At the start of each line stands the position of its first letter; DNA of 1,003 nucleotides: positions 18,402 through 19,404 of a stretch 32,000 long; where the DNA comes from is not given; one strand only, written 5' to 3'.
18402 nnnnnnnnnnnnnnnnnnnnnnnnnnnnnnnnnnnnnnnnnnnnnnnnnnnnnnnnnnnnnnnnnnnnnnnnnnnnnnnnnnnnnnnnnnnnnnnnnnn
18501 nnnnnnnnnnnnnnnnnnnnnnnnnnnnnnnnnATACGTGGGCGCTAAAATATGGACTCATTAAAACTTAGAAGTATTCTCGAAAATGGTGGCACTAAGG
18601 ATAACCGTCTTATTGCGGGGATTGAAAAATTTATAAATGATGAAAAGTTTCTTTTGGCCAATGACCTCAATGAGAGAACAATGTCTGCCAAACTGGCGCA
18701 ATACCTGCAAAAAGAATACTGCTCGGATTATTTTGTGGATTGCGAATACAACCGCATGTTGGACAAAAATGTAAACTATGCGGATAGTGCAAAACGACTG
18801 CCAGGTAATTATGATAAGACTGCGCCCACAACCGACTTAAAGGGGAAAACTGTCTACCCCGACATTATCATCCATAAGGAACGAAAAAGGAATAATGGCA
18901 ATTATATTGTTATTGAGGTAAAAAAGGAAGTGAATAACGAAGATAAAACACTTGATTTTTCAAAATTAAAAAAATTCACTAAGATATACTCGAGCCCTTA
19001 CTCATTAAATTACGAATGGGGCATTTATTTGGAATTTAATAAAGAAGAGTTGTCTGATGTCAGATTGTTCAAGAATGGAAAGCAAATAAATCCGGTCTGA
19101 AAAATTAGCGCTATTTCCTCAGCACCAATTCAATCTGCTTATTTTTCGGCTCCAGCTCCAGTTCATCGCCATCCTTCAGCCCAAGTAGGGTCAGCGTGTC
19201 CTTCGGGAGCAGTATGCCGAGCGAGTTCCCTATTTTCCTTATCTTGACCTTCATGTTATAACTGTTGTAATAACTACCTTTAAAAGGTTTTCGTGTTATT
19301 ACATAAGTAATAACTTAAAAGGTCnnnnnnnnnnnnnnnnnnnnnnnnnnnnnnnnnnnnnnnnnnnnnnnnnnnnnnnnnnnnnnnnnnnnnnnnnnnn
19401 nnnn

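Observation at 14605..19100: Helicase-less R-M-like operon: methyltransferase + GHKL-ATPase::Mrr-like nuclease fusion + second small PD-(D/E)xK protein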

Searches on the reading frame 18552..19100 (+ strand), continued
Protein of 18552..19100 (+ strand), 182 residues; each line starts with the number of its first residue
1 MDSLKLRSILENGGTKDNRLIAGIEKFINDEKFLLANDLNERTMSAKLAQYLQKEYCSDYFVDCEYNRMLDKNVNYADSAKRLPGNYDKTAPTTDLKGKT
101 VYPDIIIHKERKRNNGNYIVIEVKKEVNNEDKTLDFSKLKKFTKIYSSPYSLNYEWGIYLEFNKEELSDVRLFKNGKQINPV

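Call 65: search_protein_representatives(alignment_id=A2)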
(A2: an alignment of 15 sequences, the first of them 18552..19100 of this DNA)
Query: 15 sequences, 171 profile positions. Proteins with E-value up to 0.001 (for the whole library): 5213; up to 1e-10: 3173; up to 1e-30: 633. The best 150 are listed.
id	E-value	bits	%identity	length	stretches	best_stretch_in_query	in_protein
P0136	1.7e-57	209.9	-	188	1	1-168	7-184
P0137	1.3e-56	207.1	-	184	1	1-169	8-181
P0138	1.3e-53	197.3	-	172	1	14-170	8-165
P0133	1.7e-53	196.9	-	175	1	13-168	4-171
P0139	5.3e-52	192.1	-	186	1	2-164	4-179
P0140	6.9e-50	185.2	-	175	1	15-169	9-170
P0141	3.6e-48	179.6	-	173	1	14-160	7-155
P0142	5.7e-48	179.0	-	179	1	6-158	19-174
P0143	4.1e-47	176.2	-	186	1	1-169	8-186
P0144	1.2e-46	174.7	-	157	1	16-156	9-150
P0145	1.4e-45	171.2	-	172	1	10-169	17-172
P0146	1.6e-45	171.0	-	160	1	18-162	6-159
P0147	1.7e-45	170.9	-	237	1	16-169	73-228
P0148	4.8e-45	169.5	-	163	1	10-163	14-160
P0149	5.7e-45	169.2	-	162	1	15-158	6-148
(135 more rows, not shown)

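Call 84: find_related_loci(query=A2, collection=metagenome_contigs, flank=6000)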
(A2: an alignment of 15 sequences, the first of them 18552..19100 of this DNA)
Query A2 (182 aa) in metagenome_contigs; peptide patterns used: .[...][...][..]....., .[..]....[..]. (x = any residue, [..] = any of these).
600 stretches matched a pattern (row limit reached: there are more); 502 encode a relative of the query (tblastn E <= 1e-3); the best 80 are kept; 80 distinct loci.
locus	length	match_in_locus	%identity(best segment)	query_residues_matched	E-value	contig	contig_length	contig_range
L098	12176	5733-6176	52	20-176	9e-39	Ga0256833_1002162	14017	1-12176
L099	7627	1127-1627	46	18-179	1e-37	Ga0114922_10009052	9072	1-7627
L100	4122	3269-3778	45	1-181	2e-36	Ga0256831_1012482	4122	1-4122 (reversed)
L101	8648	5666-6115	48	20-179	3e-34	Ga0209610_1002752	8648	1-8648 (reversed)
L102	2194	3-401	48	35-179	2e-32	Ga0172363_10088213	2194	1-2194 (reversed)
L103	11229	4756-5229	45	24-182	6e-32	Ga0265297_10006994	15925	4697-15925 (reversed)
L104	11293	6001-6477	46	27-179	3e-30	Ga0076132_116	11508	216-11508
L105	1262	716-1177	43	18-178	3e-30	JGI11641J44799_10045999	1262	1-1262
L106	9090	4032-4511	44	20-179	4e-29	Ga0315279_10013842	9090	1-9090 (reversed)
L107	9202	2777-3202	42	27-179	3e-28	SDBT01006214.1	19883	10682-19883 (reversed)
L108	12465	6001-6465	41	5-164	2e-27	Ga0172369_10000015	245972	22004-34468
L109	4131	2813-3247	40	20-177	2e-27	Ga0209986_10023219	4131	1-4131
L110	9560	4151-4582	39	18-177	2e-27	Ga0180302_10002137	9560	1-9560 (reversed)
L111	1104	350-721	44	23-162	3e-27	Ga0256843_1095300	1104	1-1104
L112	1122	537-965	39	18-176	9e-27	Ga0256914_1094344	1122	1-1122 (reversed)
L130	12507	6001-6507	35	19-181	3e-23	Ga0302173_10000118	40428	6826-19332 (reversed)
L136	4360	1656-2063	40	19-162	1e-22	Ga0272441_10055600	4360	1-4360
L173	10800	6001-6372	38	20-162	2e-20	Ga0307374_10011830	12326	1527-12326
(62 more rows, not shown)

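Call 88: search_protein_families(library=pfam, proteins=[L107:1201-2730:+, L107:3200-4522:+, L098:4511-5572:+, L098:6197-7315:+, L100:1842-3260:+, L136:2111-4360:+, L173:6580-10227:+, L130:2057-5875:+], max_evalue=0.001)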
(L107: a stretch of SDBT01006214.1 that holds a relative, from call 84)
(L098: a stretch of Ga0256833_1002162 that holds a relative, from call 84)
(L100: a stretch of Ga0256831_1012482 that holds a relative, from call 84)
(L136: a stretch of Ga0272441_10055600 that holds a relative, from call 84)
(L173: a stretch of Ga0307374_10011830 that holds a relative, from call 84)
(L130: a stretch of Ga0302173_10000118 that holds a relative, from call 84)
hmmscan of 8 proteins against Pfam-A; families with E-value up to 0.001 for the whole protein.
L107:1201-2730:+ (509 aa): 4 families
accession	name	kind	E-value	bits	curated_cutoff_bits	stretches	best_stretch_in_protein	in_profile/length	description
PF02384.22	N6_Mtase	-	1.4e-110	369.9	20.4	1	150-469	2-311/311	N-6 DNA Methylase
PF12161.14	HsdM_N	-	3.2e-27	96.2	24.5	1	12-138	2-135/135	HsdM N-terminal domain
PF07669.17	Eco57I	-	8.3e-05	23.2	25.3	1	254-355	58-161/171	Eco57I restriction-modification methylase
PF05175.20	MTS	-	0.00044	20.4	23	1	184-283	21-111/170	Methyltransferase small domain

L107:3200-4522:+ (440 aa): 1 family
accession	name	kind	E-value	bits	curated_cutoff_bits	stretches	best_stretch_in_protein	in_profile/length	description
PF01420.25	Methylase_S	-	2.3e-16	60.9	22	2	18-198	1-167/168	Type I restriction modification DNA specificity domain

L098:4511-5572:+ (353 aa): 2 families
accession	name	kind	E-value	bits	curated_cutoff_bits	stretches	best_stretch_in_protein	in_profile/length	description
PF06250.17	YhcG_C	-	7.5e-68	227.8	32.5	1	182-336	1-157/157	YhcG PDDEXK nuclease domain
PF17761.7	DUF1016_N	-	6.2e-43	146.6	32.8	1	22-161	2-137/137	DUF1016 N-terminal domain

L098:6197-7315:+ (372 aa): 1 family
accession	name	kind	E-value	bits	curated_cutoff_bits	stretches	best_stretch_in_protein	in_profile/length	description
PF01420.25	Methylase_S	-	1.5e-40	139.6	22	2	199-347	2-163/168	Type I restriction modification DNA specificity domain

L100:1842-3260:+ (472 aa): 4 families
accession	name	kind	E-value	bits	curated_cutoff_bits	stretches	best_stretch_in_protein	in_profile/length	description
PF04326.19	SLFN_AlbA_2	-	1.2e-20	74.6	25.3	1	17-124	4-113/118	Schlafen, AlbA_2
PF13412.12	HTH_24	-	6.3e-09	35.7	21.9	1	414-458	4-48/48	Winged helix-turn-helix DNA-binding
PF08279.18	HTH_11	-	2.7e-05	24.4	25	1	416-458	3-44/55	HTH domain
PF08280.17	HTH_Mga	-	0.00059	20.2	23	0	411-452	3-44/59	M protein trans-acting positive regulator (MGA) HTH domain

L136:2111-4360:+ (750 aa): 4 families
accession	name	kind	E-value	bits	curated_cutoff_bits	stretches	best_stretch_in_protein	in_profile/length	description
PF04851.21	ResIII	-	1.3e-10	41.9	22.5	1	78-238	21-160/164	Type III restriction enzyme, res subunit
PF00270.35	DEAD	-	7.9e-06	26.1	26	1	79-180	13-107/167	DEAD/DEAH box helicase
PF13401.12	AAA_22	-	1.5e-05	25.8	27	0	88-234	13-110/130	AAA domain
PF02562.22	PhoH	-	0.00025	21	27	0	88-124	27-63/205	PhoH-like protein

L173:6580-10227:+ (1215 aa): 9 families
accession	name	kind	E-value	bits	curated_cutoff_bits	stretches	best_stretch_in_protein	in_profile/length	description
PF13604.12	AAA_30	-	4.9e-24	85.6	27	1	621-832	7-186/191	AAA domain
PF13245.12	AAA_19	-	1.4e-23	84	25.1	1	626-767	7-133/134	AAA domain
PF13538.12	UvrD_C_2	-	2.6e-11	43.6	27.4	1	1000-1046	1-51/52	UvrD-like helicase C-terminal domain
PF05970.20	PIF1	-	6.6e-09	36.1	25.9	1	629-803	21-193/223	PIF1-like helicase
PF01443.25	Viral_helicase1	-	8.2e-08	32.8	21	1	995-1046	178-226/228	Viral superfamily 1 RNA helicase core domain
PF09848.15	SLFN-g3_helicase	-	1.5e-06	28.2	24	1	630-818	1-180/354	Schlafen group 3, DNA/RNA helicase domain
PF13086.12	AAA_11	-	2.7e-06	27.8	27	0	721-766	214-253/257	AAA domain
PF13401.12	AAA_22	-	6.5e-06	26.9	27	1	629-760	4-124/130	AAA domain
PF24883.2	NPHP3_N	-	1.8e-05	25.4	24.8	1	629-662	21-54/164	Nephrocystin 3, N-terminal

L130:2057-5875:+ (1272 aa): 0 families

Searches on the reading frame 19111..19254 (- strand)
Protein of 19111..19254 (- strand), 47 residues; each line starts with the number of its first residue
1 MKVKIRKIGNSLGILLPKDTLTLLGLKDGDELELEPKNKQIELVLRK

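Call 96: search_protein_families(library=pfam, proteins=[window:19111-19254:-], max_evalue=0.01)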
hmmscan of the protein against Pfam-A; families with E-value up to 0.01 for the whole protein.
window:19111-19254:- (47 aa): 1 family
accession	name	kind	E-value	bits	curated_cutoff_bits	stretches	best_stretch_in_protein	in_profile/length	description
PF04014.23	MazE_antitoxin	-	8.5e-09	35.7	24.7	1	5-43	1-40/48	Antidote-toxin recognition MazE, bacterial antitoxin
